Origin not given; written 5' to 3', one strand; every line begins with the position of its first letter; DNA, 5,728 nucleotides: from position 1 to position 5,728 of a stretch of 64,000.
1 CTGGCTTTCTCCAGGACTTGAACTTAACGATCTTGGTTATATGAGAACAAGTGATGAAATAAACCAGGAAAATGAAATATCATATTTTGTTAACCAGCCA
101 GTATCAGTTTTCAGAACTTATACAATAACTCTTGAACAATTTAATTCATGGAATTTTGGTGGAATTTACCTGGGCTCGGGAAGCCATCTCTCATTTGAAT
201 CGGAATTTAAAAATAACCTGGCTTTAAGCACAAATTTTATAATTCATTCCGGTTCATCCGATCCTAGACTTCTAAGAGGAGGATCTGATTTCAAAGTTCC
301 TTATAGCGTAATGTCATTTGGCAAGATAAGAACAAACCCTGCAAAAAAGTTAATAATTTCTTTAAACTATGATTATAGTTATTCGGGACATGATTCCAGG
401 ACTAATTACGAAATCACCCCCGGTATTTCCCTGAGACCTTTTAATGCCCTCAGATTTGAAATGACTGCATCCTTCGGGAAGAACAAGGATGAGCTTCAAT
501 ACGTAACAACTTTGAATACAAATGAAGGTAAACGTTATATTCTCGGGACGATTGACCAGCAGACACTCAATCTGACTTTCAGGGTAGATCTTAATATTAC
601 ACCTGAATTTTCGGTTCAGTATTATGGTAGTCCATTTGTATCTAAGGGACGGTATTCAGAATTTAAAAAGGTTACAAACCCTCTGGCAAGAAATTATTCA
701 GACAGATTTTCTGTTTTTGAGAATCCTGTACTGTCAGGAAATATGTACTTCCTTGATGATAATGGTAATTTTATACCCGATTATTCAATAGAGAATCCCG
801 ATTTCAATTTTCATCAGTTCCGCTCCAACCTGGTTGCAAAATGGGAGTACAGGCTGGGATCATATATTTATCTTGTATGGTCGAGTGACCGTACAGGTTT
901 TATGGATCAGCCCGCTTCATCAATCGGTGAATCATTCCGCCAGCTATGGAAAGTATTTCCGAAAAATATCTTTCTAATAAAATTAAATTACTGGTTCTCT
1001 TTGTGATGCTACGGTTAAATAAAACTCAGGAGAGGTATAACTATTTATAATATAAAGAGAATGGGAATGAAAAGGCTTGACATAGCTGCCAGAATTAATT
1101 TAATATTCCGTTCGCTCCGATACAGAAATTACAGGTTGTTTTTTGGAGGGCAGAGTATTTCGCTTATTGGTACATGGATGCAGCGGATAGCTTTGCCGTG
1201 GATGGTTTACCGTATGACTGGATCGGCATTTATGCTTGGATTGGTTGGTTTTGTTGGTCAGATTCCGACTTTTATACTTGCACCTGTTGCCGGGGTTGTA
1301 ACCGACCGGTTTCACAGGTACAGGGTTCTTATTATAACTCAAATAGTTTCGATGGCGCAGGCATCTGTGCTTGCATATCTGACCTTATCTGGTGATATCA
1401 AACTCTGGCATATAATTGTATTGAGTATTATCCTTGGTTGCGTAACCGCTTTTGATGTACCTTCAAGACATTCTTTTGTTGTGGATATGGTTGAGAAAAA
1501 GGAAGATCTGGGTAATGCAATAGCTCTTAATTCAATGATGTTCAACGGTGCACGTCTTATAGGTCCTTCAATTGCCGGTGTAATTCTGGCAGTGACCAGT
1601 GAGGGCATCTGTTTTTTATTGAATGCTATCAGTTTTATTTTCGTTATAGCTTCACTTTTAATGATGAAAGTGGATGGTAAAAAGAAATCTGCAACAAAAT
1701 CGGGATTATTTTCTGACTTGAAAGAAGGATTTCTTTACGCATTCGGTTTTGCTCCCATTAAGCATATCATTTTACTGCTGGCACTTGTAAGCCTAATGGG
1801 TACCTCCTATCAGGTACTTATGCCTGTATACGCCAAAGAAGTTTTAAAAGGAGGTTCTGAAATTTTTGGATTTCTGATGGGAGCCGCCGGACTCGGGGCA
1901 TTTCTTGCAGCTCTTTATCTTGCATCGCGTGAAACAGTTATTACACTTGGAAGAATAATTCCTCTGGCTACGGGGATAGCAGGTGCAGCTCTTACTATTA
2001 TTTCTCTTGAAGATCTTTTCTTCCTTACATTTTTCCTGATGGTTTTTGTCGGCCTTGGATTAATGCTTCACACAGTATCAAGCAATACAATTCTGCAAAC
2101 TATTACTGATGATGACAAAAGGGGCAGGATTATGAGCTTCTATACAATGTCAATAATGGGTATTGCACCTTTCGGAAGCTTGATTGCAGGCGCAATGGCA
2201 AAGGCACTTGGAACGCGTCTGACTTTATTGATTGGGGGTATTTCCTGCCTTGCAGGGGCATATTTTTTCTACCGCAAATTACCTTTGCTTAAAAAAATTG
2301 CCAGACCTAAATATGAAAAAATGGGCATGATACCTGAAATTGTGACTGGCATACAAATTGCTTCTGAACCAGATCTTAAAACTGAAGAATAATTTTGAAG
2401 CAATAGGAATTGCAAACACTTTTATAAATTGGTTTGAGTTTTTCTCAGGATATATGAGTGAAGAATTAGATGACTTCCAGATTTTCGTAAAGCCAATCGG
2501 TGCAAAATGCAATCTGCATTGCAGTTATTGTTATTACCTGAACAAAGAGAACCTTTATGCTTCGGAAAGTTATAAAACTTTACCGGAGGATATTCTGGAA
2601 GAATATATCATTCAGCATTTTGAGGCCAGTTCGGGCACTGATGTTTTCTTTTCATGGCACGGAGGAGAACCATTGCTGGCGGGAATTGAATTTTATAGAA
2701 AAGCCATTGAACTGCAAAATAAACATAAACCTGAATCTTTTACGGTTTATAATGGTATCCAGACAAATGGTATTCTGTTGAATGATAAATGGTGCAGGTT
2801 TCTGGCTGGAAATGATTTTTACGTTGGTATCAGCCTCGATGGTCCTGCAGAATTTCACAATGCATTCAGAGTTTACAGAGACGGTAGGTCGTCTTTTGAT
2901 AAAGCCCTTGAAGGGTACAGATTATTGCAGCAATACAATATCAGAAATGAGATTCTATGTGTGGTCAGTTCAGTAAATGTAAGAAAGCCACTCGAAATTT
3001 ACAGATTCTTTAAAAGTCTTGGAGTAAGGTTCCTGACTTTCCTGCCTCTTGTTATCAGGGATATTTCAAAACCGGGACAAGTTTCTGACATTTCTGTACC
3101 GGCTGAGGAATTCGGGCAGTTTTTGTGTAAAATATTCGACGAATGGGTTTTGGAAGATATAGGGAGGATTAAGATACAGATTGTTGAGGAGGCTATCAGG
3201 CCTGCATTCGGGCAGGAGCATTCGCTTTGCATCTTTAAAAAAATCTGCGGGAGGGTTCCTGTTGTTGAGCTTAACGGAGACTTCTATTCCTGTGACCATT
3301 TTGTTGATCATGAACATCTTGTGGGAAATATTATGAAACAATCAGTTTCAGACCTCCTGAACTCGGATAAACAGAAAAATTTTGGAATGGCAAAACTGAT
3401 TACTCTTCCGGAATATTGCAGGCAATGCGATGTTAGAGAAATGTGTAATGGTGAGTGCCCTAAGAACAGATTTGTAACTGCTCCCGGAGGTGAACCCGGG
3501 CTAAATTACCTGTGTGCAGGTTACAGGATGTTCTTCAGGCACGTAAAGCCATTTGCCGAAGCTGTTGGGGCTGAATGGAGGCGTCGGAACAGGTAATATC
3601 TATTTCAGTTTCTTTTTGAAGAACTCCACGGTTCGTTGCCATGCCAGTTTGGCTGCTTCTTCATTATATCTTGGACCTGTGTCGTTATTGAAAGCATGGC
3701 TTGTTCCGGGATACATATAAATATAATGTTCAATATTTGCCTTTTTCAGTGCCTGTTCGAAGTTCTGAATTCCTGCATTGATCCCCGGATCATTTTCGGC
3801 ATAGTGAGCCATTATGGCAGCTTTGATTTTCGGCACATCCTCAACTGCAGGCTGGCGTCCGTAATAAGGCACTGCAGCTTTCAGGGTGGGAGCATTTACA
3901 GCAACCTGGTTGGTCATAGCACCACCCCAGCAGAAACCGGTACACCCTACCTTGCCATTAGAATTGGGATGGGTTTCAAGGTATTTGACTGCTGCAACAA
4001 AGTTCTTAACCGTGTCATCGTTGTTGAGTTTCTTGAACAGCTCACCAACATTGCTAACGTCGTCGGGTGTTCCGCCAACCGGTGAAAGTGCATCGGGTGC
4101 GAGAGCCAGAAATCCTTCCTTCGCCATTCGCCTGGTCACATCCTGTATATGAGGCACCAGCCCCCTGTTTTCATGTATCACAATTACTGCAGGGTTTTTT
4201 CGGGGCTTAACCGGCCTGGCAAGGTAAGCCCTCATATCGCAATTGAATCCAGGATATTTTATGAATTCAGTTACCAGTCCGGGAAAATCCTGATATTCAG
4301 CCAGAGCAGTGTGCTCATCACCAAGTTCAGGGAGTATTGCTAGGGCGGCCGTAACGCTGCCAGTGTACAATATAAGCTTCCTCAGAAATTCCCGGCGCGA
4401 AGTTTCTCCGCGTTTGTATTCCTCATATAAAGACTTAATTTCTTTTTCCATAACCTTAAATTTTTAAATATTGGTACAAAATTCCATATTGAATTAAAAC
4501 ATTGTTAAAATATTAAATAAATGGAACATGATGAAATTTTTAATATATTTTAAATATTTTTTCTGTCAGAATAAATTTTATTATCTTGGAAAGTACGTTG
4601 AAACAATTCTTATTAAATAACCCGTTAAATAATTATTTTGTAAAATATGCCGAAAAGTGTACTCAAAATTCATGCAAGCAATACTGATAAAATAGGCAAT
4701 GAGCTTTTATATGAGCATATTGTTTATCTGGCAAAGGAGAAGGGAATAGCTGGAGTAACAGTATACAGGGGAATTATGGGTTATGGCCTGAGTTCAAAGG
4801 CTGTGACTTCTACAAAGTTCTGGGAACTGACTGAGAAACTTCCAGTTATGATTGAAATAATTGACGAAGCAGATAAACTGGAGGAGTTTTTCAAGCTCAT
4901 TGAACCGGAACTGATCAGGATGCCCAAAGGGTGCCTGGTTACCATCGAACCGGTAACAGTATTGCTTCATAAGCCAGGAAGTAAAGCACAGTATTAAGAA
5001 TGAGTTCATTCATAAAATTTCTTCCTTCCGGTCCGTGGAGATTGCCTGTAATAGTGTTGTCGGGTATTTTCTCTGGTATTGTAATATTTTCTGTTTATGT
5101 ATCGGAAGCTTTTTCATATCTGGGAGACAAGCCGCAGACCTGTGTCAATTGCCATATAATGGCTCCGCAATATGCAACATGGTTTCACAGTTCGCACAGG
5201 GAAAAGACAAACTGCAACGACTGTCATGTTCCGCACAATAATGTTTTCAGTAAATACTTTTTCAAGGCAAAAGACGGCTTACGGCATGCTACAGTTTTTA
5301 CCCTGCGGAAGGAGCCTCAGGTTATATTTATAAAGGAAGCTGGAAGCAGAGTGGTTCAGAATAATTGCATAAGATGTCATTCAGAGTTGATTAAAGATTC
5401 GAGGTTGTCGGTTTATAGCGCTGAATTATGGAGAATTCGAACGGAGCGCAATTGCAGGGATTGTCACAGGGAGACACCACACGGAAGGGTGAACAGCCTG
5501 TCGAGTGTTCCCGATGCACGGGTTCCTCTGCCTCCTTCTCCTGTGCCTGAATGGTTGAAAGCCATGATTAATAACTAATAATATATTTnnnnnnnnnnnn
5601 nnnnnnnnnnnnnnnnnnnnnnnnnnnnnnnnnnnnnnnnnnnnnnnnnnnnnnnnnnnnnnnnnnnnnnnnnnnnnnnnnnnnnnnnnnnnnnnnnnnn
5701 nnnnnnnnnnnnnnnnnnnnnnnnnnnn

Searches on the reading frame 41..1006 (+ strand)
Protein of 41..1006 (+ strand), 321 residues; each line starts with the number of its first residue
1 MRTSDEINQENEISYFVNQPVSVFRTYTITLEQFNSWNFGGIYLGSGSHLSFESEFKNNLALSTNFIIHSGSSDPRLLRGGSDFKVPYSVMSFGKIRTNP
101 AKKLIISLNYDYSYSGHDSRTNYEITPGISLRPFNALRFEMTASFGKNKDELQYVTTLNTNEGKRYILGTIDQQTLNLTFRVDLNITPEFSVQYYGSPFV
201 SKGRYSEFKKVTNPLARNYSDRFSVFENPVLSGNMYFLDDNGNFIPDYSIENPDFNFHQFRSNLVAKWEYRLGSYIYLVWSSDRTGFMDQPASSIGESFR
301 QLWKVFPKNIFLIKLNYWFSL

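Call 13: search_protein_families(library=pfam, proteins=[window:41-1006:+], max_evalue=0.00001)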
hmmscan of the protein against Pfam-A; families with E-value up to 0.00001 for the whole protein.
window:41-1006:+ (321 aa): 1 family
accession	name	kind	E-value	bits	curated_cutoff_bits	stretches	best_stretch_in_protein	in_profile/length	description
PF19313.5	DUF5916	-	1.5e-17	64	22.6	1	3-318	274-562/572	Domain of unknown function (DUF5916)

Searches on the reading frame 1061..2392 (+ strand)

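Call 13: search_protein_families(library=pfam, proteins=[window:1061-2392:+], max_evalue=0.00001)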
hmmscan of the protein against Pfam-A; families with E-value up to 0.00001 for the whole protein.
window:1061-2392:+ (443 aa): 2 families
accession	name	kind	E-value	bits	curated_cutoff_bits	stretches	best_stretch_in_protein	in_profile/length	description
PF05977.19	MFS_3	-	5e-63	213.8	27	1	19-411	7-399/524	Transmembrane secretion effector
PF07690.21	MFS_1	-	5.5e-34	118.1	33.4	2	28-334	2-310/347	Major Facilitator Superfamily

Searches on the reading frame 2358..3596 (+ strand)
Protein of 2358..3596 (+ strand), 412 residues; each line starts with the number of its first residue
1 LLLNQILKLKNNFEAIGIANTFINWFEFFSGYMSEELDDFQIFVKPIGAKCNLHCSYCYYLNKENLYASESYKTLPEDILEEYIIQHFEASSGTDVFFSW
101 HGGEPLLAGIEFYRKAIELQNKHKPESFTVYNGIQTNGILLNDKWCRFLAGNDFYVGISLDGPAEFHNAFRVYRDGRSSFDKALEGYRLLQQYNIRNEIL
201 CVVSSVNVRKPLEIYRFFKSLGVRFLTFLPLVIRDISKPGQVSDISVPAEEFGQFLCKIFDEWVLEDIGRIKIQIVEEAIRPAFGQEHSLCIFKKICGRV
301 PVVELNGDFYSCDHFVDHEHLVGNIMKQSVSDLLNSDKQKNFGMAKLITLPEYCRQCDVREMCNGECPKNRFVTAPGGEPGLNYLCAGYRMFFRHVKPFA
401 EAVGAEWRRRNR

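Call 13: search_protein_families(library=pfam, proteins=[window:2358-3596:+], max_evalue=0.00001)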
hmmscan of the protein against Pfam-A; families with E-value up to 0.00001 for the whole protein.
window:2358-3596:+ (412 aa): 2 families
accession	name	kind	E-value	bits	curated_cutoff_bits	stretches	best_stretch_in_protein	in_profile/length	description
PF04055.27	Radical_SAM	-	6.7e-16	59.3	29.5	1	47-203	3-150/166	Radical SAM superfamily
PF13186.11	SPASM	-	2.2e-09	37.9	21.5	1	302-358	9-67/67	Iron-sulfur cluster-binding domain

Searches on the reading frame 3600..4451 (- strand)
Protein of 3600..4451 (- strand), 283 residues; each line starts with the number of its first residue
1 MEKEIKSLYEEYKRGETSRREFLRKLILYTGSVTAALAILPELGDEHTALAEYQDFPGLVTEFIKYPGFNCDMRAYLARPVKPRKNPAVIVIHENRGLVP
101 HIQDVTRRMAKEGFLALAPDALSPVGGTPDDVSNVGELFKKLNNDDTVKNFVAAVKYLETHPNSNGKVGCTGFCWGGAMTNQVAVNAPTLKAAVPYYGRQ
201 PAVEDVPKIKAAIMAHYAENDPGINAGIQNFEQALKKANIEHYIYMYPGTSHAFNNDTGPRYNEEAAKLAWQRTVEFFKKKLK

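Call 13: search_protein_families(library=pfam, proteins=[window:3600-4451:-], max_evalue=0.00001)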
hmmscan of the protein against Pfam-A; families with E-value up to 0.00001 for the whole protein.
window:3600-4451:- (283 aa): 4 families
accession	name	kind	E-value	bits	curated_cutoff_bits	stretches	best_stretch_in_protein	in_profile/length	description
PF01738.24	DLH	-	8.5e-58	195.9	21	1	73-280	1-215/217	Dienelactone hydrolase family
PF08840.17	BAAT_C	-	1.3e-07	32.3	20.9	0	150-221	5-77/210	BAAT / Acyl-CoA thioester hydrolase C terminal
PF02129.25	Peptidase_S15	-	2.3e-07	31.2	23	1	144-197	73-127/262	X-Pro dipeptidyl-peptidase (S15 family)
PF00326.27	Peptidase_S9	-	3e-06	27.3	22.6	0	139-196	36-95/213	Prolyl oligopeptidase family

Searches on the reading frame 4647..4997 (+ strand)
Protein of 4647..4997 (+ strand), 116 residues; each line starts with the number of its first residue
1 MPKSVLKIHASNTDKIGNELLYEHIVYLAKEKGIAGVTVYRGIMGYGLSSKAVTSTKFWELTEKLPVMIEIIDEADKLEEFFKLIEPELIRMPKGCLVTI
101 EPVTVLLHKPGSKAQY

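Call 13: search_protein_families(library=pfam, proteins=[window:4647-4997:+], max_evalue=0.00001)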
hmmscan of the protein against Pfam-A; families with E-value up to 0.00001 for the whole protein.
window:4647-4997:+ (116 aa): 1 family
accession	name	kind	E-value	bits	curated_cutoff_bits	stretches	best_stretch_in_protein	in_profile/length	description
PF02641.20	DUF190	-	1.4e-27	96.2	23.4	1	5-105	2-97/97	Uncharacterized ACR, COG1993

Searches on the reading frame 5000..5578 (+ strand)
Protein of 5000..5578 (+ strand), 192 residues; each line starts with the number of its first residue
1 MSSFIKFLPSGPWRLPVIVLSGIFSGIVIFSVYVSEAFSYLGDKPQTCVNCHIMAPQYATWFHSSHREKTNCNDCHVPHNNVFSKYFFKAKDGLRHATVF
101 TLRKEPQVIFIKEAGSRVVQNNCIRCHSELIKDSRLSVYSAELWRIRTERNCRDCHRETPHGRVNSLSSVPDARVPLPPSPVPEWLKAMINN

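Call 13: search_protein_families(library=pfam, proteins=[window:5000-5578:+], max_evalue=0.00001)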
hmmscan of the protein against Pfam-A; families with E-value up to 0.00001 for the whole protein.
window:5000-5578:+ (192 aa): 2 families
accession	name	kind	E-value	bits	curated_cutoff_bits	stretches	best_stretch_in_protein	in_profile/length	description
PF03264.19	Cytochrom_NNT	-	3.5e-11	43.6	24.1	1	15-163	8-171/174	NapC/NirT cytochrome c family, N-terminal region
PF09699.15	Paired_CXXCH_1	-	4.9e-06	26.6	20.6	0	67-87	5-24/41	Doubled CXXCH motif (Paired_CXXCH_1)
